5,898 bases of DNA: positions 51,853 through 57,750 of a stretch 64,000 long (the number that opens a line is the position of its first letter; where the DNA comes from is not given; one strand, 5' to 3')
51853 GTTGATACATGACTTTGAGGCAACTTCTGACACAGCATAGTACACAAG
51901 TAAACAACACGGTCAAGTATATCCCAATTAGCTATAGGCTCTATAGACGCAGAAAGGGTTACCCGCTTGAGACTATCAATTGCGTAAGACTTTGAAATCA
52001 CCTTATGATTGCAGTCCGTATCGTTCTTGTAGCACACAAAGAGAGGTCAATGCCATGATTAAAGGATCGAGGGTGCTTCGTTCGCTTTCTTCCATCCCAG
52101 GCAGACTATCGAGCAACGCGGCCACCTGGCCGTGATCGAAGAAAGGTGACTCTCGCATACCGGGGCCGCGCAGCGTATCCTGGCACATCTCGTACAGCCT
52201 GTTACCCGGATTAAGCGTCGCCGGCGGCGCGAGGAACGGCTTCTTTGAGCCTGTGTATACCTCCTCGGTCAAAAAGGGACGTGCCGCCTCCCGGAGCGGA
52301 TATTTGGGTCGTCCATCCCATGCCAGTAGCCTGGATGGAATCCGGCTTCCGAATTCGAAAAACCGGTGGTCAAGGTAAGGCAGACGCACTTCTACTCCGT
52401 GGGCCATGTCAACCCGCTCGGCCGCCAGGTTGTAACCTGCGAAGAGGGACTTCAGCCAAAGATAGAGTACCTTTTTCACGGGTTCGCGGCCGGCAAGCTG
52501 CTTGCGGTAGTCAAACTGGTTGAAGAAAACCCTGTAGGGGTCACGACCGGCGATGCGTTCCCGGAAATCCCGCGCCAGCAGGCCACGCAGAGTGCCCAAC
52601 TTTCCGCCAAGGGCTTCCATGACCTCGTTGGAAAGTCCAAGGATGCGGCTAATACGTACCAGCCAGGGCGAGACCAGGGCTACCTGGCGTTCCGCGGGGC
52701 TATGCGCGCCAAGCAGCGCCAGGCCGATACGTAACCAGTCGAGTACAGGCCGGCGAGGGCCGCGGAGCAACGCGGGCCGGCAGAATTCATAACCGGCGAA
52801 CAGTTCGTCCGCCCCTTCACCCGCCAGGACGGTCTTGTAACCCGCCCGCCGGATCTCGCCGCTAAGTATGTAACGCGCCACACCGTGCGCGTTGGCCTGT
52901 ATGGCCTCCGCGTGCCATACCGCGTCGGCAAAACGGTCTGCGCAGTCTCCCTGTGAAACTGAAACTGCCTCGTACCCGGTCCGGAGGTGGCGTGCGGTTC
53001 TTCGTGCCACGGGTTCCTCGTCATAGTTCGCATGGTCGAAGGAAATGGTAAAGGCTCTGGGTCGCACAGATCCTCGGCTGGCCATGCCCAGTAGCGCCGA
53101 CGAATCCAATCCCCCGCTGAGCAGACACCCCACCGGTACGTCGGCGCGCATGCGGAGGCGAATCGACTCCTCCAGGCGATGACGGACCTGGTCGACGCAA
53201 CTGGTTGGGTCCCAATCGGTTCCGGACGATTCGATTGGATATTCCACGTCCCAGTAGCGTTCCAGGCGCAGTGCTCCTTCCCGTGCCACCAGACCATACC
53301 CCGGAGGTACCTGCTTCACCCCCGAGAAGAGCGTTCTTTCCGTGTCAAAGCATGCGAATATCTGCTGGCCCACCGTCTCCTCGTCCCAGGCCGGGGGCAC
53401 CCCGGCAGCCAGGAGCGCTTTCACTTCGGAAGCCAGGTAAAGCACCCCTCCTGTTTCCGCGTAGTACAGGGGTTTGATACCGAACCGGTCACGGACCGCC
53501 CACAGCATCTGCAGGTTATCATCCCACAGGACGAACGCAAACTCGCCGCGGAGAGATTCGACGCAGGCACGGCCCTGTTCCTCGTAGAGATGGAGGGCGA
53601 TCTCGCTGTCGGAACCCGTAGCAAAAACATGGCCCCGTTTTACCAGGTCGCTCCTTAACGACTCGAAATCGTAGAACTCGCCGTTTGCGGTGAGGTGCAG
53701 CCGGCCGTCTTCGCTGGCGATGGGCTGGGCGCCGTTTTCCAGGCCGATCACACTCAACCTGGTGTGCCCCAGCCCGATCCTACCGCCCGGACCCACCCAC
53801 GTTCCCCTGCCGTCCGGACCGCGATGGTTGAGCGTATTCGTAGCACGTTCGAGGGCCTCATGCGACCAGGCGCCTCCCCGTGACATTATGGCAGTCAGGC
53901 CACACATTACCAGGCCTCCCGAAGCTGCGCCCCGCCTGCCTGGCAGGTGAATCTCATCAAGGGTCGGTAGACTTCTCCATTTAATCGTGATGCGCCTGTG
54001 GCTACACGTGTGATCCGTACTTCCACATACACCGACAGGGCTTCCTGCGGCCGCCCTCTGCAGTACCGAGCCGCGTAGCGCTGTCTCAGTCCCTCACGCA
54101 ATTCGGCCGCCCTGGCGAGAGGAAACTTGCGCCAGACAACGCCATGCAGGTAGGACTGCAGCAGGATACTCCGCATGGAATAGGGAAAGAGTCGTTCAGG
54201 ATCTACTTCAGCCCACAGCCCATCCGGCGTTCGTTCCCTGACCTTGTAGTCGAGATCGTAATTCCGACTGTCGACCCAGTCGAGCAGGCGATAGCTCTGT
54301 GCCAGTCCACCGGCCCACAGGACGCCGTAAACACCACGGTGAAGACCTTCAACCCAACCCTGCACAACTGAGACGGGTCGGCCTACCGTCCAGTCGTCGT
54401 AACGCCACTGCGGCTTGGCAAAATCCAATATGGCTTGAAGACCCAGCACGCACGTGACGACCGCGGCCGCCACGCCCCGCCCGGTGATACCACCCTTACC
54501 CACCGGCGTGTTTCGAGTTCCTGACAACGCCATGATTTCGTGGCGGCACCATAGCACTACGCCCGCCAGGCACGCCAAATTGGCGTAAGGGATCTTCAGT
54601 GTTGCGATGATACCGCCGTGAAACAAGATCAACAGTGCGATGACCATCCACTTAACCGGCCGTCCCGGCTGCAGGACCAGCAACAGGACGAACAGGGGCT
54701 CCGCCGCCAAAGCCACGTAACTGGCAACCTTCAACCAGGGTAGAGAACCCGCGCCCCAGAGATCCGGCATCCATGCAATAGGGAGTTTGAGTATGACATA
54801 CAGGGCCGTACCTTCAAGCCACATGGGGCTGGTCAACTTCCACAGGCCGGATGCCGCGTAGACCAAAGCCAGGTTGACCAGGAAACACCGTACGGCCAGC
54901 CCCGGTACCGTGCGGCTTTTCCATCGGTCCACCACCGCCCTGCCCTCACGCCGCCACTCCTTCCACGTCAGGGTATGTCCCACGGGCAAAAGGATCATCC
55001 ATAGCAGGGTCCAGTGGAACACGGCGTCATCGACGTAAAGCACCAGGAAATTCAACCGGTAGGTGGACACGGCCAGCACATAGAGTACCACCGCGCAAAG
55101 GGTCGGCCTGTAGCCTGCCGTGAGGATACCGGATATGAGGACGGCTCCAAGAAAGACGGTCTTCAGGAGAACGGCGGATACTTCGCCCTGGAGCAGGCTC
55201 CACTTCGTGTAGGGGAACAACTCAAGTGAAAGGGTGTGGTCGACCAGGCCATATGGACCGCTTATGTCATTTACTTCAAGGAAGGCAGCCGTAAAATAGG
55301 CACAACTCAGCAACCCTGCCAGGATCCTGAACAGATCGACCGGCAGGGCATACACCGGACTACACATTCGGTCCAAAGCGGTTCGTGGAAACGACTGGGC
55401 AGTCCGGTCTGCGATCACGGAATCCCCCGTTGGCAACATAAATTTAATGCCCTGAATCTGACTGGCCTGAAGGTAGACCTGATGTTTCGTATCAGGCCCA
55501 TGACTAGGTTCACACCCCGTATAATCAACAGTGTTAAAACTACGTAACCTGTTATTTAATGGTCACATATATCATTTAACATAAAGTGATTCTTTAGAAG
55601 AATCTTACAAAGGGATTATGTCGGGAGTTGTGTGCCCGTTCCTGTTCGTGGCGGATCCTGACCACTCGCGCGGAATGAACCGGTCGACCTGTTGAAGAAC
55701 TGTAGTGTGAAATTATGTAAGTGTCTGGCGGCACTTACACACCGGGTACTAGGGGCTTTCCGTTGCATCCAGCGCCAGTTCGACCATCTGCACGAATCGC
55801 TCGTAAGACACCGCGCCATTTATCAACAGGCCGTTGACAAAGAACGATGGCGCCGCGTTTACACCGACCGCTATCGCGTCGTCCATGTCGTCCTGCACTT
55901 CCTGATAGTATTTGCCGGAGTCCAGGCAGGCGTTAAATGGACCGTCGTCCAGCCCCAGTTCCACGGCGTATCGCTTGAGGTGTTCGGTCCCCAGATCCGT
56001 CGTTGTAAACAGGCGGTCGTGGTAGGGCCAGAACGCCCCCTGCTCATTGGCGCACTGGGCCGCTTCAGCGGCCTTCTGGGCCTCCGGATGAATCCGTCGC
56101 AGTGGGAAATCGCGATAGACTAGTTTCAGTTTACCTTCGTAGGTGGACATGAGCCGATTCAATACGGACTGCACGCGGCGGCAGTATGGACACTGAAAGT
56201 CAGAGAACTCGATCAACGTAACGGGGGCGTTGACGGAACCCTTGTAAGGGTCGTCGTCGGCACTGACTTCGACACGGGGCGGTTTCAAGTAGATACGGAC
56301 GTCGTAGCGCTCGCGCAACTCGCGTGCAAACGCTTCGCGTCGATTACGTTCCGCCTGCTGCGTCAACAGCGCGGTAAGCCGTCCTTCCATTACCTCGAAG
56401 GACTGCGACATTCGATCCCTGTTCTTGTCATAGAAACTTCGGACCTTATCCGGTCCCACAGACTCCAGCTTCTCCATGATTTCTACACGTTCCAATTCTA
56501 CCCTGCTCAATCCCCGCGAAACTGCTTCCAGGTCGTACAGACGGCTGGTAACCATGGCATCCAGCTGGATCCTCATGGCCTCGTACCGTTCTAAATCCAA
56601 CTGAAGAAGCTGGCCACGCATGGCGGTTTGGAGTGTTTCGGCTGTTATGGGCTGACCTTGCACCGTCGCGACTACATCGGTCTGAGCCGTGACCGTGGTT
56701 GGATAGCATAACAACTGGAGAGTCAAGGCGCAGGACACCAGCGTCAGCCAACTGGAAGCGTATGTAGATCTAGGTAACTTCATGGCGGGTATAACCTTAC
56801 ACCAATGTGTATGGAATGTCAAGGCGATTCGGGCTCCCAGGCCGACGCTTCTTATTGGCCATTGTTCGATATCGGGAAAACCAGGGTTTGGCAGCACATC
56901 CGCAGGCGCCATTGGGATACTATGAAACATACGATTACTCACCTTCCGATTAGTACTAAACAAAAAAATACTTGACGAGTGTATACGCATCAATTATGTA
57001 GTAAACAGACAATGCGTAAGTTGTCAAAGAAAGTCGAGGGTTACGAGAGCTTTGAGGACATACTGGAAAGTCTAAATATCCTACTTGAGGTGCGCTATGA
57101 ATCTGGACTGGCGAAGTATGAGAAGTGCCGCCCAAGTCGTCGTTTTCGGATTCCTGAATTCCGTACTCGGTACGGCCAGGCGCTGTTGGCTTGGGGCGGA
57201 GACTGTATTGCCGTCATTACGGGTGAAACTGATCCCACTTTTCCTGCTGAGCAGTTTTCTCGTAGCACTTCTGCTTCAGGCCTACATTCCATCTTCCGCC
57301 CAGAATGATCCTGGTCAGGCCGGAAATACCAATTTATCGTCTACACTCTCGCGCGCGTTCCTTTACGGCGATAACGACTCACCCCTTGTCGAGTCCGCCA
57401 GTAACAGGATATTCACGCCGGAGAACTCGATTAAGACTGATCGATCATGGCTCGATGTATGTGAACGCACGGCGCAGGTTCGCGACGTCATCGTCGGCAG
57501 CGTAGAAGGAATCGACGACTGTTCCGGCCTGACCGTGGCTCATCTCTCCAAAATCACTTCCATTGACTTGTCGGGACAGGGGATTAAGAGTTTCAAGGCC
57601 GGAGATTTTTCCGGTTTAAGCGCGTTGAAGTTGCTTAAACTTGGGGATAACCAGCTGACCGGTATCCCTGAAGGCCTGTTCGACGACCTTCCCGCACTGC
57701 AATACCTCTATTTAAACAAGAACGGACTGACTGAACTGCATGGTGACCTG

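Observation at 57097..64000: Giant open-ended ORF absent from the ORF track: autotransporter whose passenger is built entirely from eukaryote-type adhesion modules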

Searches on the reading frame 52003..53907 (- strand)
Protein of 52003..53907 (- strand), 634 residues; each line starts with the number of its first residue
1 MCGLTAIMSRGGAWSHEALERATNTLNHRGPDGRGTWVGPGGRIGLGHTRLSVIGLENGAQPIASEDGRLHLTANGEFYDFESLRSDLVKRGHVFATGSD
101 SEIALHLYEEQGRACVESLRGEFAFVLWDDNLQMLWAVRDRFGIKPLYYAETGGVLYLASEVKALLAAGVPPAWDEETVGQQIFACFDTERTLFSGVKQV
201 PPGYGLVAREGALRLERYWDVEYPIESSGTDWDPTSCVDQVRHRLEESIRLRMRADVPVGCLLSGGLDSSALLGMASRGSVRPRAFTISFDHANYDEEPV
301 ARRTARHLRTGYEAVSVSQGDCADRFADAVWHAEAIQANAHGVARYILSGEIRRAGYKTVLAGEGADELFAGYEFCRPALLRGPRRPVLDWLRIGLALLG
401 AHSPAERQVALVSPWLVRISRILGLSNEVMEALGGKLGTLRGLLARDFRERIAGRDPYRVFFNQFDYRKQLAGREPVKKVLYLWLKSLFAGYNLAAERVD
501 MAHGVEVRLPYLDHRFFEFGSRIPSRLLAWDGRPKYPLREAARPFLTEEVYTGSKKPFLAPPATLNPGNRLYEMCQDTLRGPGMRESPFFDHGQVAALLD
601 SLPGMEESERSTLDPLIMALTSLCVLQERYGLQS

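Call 41: search_protein_families(library=pfam, proteins=[window:52003-53907:-], max_evalue=0.0001)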
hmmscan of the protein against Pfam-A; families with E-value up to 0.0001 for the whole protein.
window:52003-53907:- (634 aa): 3 families
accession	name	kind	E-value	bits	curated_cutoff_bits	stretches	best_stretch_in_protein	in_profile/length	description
PF00733.27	Asn_synthase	-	8.6e-76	256.3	21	1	240-611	1-340/354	Asparagine synthase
PF13537.11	GATase_7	-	1.6e-41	141.6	25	1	48-167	1-123/123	Glutamine amidotransferase domain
PF13522.11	GATase_6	-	2.2e-35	122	27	1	31-161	1-130/130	Glutamine amidotransferase domain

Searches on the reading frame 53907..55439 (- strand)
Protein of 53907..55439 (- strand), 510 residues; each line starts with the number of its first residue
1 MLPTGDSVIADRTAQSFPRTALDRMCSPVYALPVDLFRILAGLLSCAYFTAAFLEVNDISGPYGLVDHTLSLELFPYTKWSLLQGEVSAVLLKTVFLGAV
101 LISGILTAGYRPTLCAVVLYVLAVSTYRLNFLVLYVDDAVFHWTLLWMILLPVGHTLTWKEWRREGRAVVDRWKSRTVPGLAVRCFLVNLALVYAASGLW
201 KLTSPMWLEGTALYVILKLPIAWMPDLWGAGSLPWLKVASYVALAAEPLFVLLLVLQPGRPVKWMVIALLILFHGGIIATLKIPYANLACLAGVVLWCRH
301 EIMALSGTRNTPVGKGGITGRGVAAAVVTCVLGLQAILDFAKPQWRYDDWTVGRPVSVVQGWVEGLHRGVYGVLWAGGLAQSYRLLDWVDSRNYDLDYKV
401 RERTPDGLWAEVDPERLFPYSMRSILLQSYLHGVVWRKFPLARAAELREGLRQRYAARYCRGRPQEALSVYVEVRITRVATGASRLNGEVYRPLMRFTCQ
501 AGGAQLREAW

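Call 41: search_protein_families(library=pfam, proteins=[window:53907-55439:-], max_evalue=0.0001)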
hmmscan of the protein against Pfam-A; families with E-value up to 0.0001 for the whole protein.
window:53907-55439:- (510 aa): 0 families

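Call 91: search_solved_structures(query=window:53907-55439:-, max_evalue=0.01)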
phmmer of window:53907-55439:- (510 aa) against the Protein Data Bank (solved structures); distinct sequences matched with E-value up to 0.01: 0.

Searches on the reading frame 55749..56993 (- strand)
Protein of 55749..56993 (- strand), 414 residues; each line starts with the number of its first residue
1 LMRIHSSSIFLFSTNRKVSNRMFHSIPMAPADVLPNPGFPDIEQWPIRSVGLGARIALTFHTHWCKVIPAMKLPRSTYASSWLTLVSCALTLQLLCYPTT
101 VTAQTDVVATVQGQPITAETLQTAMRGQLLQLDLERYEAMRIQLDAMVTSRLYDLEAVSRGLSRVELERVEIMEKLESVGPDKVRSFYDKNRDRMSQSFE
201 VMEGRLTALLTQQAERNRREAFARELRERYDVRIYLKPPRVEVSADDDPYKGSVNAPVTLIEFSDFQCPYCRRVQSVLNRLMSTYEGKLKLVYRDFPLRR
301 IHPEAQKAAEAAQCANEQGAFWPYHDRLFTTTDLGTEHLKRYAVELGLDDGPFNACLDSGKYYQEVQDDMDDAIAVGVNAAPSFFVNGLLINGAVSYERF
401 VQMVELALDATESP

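Call 11: find_encoding_contigs(protein=window:55749-56993:-, flank=10000, max_places=4)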
Protein window:55749-56993:- (414 aa): no gene with exactly this product is on record in the collection.

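Call 41: search_protein_families(library=pfam, proteins=[window:55749-56993:-], max_evalue=0.0001)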
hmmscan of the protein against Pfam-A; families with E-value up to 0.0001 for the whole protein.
window:55749-56993:- (414 aa): 2 families
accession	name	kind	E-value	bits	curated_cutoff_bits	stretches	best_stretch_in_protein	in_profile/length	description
PF13462.12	Thioredoxin_4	-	1.3e-29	104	23.2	1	246-405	3-164/165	Thioredoxin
PF01323.26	DSBA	-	1.8e-21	77.3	25.6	1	259-402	1-188/191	DSBA-like thioredoxin domain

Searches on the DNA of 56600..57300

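Call 80: search_rna_families(source=window, start=56600, end=57300, threshold=evalue, max_evalue=1)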
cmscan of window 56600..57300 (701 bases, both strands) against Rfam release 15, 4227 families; matches with E-value up to 1: 0.
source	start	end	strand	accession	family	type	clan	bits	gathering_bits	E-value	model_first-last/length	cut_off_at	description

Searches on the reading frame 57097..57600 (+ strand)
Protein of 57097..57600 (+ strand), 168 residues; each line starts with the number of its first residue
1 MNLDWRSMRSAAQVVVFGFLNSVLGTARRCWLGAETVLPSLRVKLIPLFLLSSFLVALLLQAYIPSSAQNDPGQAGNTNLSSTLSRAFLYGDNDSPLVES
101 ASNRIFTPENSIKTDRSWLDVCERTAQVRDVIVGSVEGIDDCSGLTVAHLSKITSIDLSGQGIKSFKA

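Call 5: search_protein_families(library=pfam, proteins=[window:57097-57600:+], max_evalue=10)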
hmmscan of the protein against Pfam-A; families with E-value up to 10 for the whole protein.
window:57097-57600:+ (168 aa): 0 families
